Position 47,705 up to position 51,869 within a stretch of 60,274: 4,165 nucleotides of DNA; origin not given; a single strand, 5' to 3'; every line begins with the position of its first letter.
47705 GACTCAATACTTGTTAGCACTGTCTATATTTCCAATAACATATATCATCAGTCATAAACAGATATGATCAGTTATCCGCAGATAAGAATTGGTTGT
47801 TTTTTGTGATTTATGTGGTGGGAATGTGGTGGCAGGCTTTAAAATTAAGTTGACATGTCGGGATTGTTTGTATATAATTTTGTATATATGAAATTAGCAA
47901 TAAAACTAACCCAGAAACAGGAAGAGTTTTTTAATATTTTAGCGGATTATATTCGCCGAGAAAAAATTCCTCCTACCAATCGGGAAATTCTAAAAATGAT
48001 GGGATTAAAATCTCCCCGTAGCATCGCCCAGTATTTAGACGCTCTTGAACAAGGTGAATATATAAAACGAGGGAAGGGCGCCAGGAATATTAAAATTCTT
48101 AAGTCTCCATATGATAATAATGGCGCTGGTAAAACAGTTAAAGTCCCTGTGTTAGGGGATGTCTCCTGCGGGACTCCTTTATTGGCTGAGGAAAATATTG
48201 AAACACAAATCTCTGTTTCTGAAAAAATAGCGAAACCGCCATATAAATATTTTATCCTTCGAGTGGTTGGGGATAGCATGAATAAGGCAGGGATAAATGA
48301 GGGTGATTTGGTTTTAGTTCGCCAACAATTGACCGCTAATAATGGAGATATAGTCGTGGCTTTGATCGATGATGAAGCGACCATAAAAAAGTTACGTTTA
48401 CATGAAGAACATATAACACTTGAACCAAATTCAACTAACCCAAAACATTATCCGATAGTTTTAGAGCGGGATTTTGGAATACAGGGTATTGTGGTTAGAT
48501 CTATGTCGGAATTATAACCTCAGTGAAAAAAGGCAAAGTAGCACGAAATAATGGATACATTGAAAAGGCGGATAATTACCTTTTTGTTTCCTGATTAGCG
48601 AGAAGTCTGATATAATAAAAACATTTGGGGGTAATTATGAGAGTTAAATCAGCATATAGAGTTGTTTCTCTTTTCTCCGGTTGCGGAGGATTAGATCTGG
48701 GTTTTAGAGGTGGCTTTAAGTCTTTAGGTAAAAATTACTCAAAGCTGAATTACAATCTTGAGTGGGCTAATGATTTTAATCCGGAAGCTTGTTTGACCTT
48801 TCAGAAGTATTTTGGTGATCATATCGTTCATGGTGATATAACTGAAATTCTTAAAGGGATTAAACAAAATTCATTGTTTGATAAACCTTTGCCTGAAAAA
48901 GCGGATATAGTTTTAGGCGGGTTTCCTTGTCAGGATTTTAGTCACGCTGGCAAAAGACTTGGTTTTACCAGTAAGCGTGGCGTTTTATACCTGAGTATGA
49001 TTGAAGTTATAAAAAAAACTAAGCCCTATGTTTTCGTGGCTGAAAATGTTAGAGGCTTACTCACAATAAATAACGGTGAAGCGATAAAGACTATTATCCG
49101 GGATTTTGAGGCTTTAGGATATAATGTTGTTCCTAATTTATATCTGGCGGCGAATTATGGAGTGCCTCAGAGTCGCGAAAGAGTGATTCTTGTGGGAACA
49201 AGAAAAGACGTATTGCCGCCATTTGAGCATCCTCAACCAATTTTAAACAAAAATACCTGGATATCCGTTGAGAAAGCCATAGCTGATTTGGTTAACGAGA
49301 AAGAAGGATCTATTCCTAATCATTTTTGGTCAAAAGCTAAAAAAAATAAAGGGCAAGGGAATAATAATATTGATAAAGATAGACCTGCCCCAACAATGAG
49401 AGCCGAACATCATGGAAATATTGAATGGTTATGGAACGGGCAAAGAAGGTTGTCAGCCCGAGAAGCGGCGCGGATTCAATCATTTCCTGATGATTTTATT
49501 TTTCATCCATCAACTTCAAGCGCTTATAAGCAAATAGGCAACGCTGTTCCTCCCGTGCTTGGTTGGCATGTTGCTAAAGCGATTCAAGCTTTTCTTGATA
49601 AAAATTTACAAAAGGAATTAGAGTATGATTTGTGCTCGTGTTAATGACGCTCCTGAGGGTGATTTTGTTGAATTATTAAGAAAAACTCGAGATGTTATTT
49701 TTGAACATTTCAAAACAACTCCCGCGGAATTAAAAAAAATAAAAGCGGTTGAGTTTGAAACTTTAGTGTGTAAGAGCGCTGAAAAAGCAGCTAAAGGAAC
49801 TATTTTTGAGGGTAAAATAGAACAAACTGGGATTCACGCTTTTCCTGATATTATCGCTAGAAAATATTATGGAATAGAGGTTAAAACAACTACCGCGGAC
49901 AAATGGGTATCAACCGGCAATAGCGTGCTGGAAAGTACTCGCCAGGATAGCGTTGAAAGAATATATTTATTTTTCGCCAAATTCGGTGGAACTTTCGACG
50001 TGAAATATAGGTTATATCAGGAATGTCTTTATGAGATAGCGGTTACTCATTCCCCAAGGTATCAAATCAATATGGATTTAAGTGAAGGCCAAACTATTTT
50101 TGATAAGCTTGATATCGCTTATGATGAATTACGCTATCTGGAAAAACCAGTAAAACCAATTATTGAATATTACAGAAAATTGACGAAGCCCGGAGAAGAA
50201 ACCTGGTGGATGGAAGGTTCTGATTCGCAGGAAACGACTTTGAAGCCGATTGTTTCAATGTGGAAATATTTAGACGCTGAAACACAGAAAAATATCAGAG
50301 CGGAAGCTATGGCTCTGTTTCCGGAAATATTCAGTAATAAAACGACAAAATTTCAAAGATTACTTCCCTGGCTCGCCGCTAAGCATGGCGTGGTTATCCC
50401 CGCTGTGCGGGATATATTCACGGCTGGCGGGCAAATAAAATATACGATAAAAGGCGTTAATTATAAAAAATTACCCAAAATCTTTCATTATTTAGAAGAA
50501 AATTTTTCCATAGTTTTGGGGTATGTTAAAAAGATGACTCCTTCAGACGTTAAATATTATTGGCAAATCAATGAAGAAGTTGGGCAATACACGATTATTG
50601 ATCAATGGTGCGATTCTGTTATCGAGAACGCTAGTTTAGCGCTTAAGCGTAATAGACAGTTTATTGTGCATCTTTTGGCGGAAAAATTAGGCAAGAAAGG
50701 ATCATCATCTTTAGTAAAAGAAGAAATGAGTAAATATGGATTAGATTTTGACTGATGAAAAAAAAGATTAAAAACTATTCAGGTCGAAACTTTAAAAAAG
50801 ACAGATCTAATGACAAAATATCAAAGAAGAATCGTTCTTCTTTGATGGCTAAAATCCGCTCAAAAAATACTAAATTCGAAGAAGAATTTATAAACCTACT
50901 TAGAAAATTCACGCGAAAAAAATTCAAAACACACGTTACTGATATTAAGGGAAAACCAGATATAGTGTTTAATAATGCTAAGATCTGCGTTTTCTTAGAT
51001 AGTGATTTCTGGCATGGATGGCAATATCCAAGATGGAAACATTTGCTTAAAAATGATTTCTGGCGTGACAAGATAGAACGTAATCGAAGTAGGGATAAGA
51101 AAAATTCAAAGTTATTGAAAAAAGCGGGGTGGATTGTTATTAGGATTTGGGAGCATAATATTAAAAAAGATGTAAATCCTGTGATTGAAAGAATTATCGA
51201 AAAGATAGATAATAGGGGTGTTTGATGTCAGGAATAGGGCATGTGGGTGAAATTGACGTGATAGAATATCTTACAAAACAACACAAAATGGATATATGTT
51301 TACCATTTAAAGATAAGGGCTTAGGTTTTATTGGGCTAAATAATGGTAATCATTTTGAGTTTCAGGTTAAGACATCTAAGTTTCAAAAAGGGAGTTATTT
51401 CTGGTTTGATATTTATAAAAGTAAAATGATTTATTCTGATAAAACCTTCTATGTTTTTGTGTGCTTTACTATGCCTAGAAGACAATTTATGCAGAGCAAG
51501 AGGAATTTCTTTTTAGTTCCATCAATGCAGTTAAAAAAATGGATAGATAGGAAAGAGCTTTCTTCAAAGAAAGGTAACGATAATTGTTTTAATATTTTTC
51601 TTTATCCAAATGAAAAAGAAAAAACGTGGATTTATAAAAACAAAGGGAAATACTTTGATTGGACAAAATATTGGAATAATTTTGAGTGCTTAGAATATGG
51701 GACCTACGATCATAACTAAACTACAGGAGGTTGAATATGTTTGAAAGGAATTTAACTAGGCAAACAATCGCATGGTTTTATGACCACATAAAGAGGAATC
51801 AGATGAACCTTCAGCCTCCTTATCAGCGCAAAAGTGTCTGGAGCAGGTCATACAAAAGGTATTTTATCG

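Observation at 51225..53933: DUF262 (GmrS-like) protein coupled to a divergent RelA/SpoT (toxSAS/CapRel-like) protein, fused onto an R-M-Vsr operon: candidate undescribed defence module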

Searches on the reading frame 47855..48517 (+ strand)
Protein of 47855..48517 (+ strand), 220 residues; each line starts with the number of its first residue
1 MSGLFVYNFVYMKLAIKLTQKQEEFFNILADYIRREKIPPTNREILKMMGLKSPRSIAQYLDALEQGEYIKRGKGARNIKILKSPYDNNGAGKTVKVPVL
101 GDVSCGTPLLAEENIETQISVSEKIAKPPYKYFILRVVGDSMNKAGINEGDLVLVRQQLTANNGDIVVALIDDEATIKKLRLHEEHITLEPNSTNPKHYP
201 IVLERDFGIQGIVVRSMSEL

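Call 3: search_protein_families(library=pfam, proteins=[window:47855-48517:+], max_evalue=0.1)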
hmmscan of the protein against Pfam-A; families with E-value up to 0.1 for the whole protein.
window:47855-48517:+ (220 aa): 2 families
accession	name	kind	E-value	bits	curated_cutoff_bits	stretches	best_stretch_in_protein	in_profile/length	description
PF00717.28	Peptidase_S24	-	5.5e-30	103.9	23.3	1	98-214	1-116/116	Peptidase S24-like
PF01726.22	LexA_DNA_bind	-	3.9e-13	49.4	23.7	1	17-75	3-61/65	LexA DNA binding domain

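Call 4: search_protein_families(library=padloc, proteins=[window:47855-48517:+], max_evalue=0.1)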
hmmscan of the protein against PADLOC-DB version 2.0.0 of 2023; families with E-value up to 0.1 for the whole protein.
window:47855-48517:+ (220 aa): 0 families

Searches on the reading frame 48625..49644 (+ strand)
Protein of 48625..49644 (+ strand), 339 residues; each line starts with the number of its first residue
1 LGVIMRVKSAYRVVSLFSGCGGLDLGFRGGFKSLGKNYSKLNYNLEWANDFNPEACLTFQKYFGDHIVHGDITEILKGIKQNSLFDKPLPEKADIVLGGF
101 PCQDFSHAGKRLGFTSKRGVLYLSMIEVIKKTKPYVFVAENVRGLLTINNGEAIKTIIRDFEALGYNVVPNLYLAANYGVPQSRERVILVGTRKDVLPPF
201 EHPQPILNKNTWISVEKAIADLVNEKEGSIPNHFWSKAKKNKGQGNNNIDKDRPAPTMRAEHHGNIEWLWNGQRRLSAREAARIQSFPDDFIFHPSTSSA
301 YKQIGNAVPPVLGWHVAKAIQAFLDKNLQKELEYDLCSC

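Call 3: search_protein_families(library=pfam, proteins=[window:48625-49644:+], max_evalue=0.1)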
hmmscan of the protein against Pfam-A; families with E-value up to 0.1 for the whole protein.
window:48625-49644:+ (339 aa): 1 family
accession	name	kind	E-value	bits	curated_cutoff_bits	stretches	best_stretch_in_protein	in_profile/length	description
PF00145.23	DNA_methylase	-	6e-74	249.8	22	1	11-321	1-323/324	C-5 cytosine-specific DNA methylase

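Call 4: search_protein_families(library=padloc, proteins=[window:48625-49644:+], max_evalue=0.1)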
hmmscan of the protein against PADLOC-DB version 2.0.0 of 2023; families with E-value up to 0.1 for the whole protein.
window:48625-49644:+ (339 aa): 63 families (the best 25 are shown)
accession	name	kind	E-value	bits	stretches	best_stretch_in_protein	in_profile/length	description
PDLC03378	MTase_II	-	8.8e-98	325.8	1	11-331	3-337/344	Type II methyltransferase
PDLC03272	MTase_II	-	2.1e-79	265.5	1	8-331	72-397/407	Type II methyltransferase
PDLC03234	MTase_II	-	2.6e-71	238.9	2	9-228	3-208/375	Type II methyltransferase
PDLC00031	DruM2|DruM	-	2.8e-61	205.6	2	4-229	5-216/361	DNA cytosine methylase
PDLC03326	MTase_II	-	4e-60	202.1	2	13-233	7-225/412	Type II methyltransferase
PDLC00026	DruM2|DruM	-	1e-58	197.5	1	9-331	3-325/336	DNA cytosine methylase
PDLC00027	DruM2|DruM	-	2.1e-58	196.4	2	3-211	4-190/361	DNA cytosine methylase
PDLC00033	DruM2|DruM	-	7.8e-56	187.9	2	5-227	16-233/368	DNA cytosine methylase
PDLC03237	MTase_II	-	2.3e-48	162.9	2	9-211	792-986/1036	Type II methyltransferase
PDLC00030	DruM2|DruM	-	1e-46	157.8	2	9-221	4-211/380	DNA cytosine methylase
PDLC02649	DrmMII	-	2.2e-46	156.7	2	70-227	95-254/422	DrmMII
PDLC02650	DrmMII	-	3.1e-46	156.2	3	10-148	8-139/435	DrmMII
PDLC02656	DrmMII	-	4.2e-43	145.9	2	8-223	2-233/491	DrmMII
PDLC03307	MTase_II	-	4.6e-43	145.9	3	14-158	4-127/382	Type II methyltransferase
PDLC03381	MTase_II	-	2.3e-39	133.6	2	13-228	151-358/396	Type II methyltransferase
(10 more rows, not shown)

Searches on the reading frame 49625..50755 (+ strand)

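Call 3: search_protein_families(library=pfam, proteins=[window:49625-50755:+], max_evalue=0.1)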
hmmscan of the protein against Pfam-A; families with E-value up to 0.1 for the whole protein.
window:49625-50755:+ (376 aa): 0 families

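Call 4: search_protein_families(library=padloc, proteins=[window:49625-50755:+], max_evalue=0.1)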
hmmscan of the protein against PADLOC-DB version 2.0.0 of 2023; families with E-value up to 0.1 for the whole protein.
window:49625-50755:+ (376 aa): 1 family
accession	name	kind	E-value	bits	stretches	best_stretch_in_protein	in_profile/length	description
PDLC03508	REase_II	-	6e-37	125.3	1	70-269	57-257/340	Type II restriction enzyme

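Call 5: search_protein_families(library=ncbifam, proteins=[window:49625-50755:+], max_evalue=0.1)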
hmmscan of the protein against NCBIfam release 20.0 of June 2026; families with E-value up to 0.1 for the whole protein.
window:49625-50755:+ (376 aa): 1 family
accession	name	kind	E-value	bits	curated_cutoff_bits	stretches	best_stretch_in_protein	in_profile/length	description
NF006452.0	PRK08788.1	equivalog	0.031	13.4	177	1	211-297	30-114/291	crotonase/enoyl-CoA hydratase family protein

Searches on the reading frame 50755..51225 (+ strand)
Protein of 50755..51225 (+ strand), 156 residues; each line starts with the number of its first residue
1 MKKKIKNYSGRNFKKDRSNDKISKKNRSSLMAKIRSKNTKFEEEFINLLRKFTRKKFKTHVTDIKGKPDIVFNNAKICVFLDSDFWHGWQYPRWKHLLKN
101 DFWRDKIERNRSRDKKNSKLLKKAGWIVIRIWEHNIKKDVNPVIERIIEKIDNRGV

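Call 3: search_protein_families(library=pfam, proteins=[window:50755-51225:+], max_evalue=0.1)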
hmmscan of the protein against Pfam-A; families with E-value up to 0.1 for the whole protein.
window:50755-51225:+ (156 aa): 3 families
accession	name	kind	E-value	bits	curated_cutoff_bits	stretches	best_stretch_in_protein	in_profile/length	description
PF03852.21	Vsr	-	7.3e-16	58.2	27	1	20-90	2-71/74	DNA mismatch endonuclease Vsr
PF04480.18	DUF559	-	4e-06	27.1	20.6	1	109-151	66-108/109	Protein of unknown function (DUF559)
PF18741.7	MTES_1575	-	3.7e-05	24.2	38.2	1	108-151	53-96/96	REase_MTES_1575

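Call 4: search_protein_families(library=padloc, proteins=[window:50755-51225:+], max_evalue=0.1)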
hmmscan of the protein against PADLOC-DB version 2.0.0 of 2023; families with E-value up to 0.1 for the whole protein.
window:50755-51225:+ (156 aa): 3 families
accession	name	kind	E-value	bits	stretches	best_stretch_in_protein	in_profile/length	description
PDLC03397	Vsr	-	1.5e-13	49.1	1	22-149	5-132/156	Type II nicking endonuclease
PDLC05009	PDC-S37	-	0.0038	13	1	110-153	1297-1340/1550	-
PDLC01784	Cas6b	-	0.017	12.7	1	2-66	45-107/230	-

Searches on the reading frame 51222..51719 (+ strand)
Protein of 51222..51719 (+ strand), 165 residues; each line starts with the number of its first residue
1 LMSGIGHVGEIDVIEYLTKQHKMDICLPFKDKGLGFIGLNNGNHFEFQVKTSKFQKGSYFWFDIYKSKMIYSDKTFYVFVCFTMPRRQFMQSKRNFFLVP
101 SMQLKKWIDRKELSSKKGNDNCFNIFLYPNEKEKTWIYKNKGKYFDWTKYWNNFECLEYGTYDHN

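Call 3: search_protein_families(library=pfam, proteins=[window:51222-51719:+], max_evalue=0.1)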
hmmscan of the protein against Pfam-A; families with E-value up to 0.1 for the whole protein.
window:51222-51719:+ (165 aa): 2 families
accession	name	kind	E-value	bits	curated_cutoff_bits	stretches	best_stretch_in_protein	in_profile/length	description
PF17994.7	Glft2_N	-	0.015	15.7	26.1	1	43-68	103-128/140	Galactofuranosyltransferase 2 N-terminal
PF17517.7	IgGFc_binding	-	0.08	12.6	25.6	1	50-149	163-263/297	IgGFc binding protein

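Call 4: search_protein_families(library=padloc, proteins=[window:51222-51719:+], max_evalue=0.1)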
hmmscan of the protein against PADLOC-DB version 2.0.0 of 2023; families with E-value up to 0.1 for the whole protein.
window:51222-51719:+ (165 aa): 0 families

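Call 5: search_protein_families(library=ncbifam, proteins=[window:51222-51719:+], max_evalue=0.1)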
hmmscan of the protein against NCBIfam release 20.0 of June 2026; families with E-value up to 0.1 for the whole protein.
window:51222-51719:+ (165 aa): 0 families

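Call 71: search_protein_families(library=phrogs, proteins=[window:51225-51719:+], max_evalue=0.01)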
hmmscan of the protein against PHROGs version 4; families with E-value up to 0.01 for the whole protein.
window:51225-51719:+ (164 aa): 0 families

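Call 72: find_homologous_proteins(query=window:51225-51719:+, max_evalue=0.001)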
Query window:51225-51719:+ (164 aa): 68 proteins with E <= 0.001 among 75 candidates.
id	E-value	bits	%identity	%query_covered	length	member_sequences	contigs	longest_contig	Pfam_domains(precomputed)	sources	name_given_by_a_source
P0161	1.7e-110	385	100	100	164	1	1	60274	-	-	-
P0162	7.6e-58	213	57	96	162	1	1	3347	-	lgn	-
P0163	1.8e-56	209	58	93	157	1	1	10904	-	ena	-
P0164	2.5e-56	208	55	94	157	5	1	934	-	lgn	-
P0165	3.1e-56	208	57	93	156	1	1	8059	-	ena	-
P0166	7.9e-56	207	56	99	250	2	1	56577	-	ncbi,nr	ncbi:hypothetical protein N9746_06425 [Candidatus Thioglobus sp.]|nr:hypothetical protein [Candidatu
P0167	8.0e-56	207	55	94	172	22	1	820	-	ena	-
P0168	1.9e-55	206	55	99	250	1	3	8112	-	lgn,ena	-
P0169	2.0e-55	205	55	99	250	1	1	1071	-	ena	-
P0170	2.0e-55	205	55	99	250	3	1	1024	-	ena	-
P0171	2.0e-55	205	55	99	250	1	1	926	-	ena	-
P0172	2.0e-55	205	55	99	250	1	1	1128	-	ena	-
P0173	3.3e-55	205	54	96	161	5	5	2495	-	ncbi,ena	-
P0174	3.9e-55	205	55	96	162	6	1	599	-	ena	-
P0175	5.9e-55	204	54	96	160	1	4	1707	-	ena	-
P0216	1.1e-49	187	52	95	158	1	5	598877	-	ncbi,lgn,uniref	ncbi:hypothetical protein [Litorivivens sp.]|uniref:hypothetical protein n=1 Tax=Litorivivens sp. Ta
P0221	7.8e-49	184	52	98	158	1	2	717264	-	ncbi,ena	-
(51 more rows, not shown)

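Call 73: find_encoding_contigs(protein=P0216, flank=4000, max_places=2)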
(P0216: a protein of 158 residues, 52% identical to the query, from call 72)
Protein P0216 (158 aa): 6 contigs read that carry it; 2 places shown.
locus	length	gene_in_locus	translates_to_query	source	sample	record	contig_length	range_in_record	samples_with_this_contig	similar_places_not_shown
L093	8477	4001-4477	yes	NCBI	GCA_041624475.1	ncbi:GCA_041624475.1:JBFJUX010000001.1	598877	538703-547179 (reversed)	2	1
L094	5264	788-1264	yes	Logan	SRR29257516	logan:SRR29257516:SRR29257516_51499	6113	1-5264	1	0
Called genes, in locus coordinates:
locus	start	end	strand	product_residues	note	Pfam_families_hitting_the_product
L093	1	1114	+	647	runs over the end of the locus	PF08298:AAA_PrkA, PF06798:PrkA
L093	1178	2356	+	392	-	PF04285:DUF444, PF05762:VWA_CoxE (faint), PF04285:DUF444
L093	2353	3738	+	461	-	PF04293:SpoVR, PF24755:SpoVR_C (weak)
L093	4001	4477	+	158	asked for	-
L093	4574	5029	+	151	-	PF19631:Trypco2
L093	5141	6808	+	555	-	PF03235:GmrSD_N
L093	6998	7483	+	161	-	PF14317:YcxB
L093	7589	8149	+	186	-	PF09351:DUF1993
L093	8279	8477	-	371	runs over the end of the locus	-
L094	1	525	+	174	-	?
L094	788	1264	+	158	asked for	-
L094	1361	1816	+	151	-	PF19631:Trypco2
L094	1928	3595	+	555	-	PF03235:GmrSD_N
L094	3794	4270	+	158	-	PF14317:YcxB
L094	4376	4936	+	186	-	PF09351:DUF1993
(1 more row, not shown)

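Call 74: find_encoding_contigs(protein=P0221, flank=4000, max_places=1)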
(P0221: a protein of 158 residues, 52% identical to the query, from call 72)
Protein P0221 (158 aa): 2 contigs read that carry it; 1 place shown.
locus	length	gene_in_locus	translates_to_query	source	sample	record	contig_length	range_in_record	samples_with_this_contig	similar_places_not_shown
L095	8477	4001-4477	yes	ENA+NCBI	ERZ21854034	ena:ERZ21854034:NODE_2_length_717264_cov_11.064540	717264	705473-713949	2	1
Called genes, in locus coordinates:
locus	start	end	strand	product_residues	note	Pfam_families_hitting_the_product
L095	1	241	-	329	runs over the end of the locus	PF13495:Phage_int_SAM_4, PF00589:Phage_integrase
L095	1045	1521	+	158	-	-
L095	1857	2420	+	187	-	PF13511:DUF4124 (weak)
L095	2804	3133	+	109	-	PF07045:DUF1330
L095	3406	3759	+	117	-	-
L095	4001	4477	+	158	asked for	-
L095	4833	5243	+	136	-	-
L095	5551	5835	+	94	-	PF20116:DUF6506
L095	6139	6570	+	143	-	PF04828:GFA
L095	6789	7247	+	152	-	-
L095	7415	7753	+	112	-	-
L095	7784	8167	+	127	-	-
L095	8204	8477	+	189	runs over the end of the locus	PF00583:Acetyltransf_1, PF13673:Acetyltransf_10, PF13508:Acetyltransf_7, PF08445:FR47 (weak)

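Call 75: find_encoding_contigs(protein=P0166, flank=4000, max_places=1)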
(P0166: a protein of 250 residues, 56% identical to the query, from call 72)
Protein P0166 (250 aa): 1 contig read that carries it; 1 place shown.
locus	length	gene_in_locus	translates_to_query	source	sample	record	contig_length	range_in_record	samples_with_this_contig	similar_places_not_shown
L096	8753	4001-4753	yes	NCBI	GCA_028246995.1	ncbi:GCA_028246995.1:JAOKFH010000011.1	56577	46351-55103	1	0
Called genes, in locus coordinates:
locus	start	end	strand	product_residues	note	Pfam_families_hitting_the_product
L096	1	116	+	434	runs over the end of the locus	PF00275:EPSP_synthase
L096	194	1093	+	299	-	PF10502:Peptidase_S26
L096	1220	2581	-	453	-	PF22694:CtpB_N-like (faint), PF00595:PDZ, PF13180:PDZ_2, PF17820:PDZ_6, PF03572:Peptidase_S41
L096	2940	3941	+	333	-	PF00589:Phage_integrase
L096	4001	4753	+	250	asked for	-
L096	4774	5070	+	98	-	-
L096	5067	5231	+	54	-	-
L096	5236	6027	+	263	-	PF16747:Adhesin_E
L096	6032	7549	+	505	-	-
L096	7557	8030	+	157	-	-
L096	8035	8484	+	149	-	-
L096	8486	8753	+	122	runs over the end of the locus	-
